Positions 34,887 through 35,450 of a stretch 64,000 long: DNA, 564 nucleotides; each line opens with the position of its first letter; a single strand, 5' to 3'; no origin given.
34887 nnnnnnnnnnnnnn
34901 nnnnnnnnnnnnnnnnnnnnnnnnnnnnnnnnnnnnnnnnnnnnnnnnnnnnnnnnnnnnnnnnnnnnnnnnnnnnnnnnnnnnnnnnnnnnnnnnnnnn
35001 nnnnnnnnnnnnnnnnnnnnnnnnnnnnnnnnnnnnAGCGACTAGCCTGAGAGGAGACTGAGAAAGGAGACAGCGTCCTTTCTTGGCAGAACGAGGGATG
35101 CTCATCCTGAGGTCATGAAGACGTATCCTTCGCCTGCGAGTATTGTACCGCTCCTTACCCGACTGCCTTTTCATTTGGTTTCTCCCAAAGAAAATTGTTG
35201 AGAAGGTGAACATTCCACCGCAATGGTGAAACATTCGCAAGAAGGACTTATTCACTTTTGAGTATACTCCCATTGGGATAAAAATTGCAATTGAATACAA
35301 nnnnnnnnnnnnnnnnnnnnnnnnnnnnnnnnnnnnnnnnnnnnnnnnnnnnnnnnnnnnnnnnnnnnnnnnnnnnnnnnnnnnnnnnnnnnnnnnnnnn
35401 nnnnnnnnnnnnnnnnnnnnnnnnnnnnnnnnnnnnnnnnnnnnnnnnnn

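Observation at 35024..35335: About 300-nt GC-rich island without a credible ORF between a terminator and the next surface-protein gene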

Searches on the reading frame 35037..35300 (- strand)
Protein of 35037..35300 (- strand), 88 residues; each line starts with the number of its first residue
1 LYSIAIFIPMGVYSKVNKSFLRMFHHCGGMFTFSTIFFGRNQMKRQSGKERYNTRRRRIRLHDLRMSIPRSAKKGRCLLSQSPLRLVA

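Call 19: search_protein_families(library=pfam, proteins=[window:35037-35300:-], max_evalue=10)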
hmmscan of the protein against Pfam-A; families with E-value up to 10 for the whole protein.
seq(88 aa): 1 family
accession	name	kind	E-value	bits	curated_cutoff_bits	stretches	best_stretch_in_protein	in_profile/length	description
PF17671.6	DUF5531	-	0.047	14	25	1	37-69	112-144/152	Family of unknown function (DUF5531)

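Call 20: find_homologous_proteins(query=window:35037-35300:-, max_evalue=1)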
Query seq(88 aa): no candidate shares three 5-residue words with the query. No homologue found.
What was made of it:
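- Tried and rejected: Word-index search of 5.8 billion proteins: not even a self hit (call 20).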

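Call 27: find_related_loci(query=window:35037-35300:-, collection=genome_contigs, flank=3000)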
Query seq(88 aa) (88 aa) in genome_contigs; peptide patterns used: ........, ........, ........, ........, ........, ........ (x = any residue, [..] = any of these).
181 stretches matched a pattern; 1 encode a relative of the query (tblastn E <= 1e-3); 1 distinct loci.
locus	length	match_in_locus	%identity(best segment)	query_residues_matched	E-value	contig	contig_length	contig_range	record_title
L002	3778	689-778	43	2-31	7e-7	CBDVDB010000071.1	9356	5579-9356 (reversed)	MAG TPA_asm: uncultured Nitrospinaceae bacterium isolate SRR22302374_concoct_133 genome assembly, contig: ERZ26661914.55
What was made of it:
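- Tried and rejected: Degenerate-pattern scans of GTDB genomes: one spurious Nitrospinaceae hit, 43% identity over 30 aa, which I did not inspect at DNA level (call 27).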

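Call 30: find_related_loci(query=window:35037-35300:-, collection=metagenome_contigs, flank=4000)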
Query seq(88 aa) (88 aa) in metagenome_contigs; peptide patterns used: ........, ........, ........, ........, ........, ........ (x = any residue, [..] = any of these).
390 stretches matched a pattern, but none encodes a relative of the query by tblastn (E <= 1e-3).

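Call 38: find_related_loci(query=window:35037-35300:-, collection=viral_contigs, flank=4000)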
Query seq(88 aa) (88 aa) in viral_contigs; peptide patterns used: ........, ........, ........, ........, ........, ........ (x = any residue, [..] = any of these).
26 stretches matched a pattern, but none encodes a relative of the query by tblastn (E <= 1e-3).
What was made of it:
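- Tried and rejected: Degenerate-pattern scans of JGI metagenomes (call 30) and IMG/VR (call 38): nothing.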

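Call 44: search_protein_representatives(protein=window:35037-35300:-)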
Query: 88 residues. Proteins with E-value up to 0.001 (for the whole library): 0; up to 1e-10: 0; up to 1e-30: 0. The best 0 are listed.
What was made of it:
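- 35034..35174 (-): 46-codon Arg-rich ORF with an SD-like GGGAG 7 nt before the ATG (C-terminal part of the 88-aa ORF 35034-35300). Judged not to be a gene. No homologue (calls 20, 44).
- On Pseudogene / decayed copy of a neighbouring gene: The one open frame has no homologue (calls 20, 44).
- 0 hits in 1.84 billion representative proteins (call 44) and none by the word-index search (call 20).
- Tried and rejected: phmmer against 1.84 billion representatives: 0 hits (call 44).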
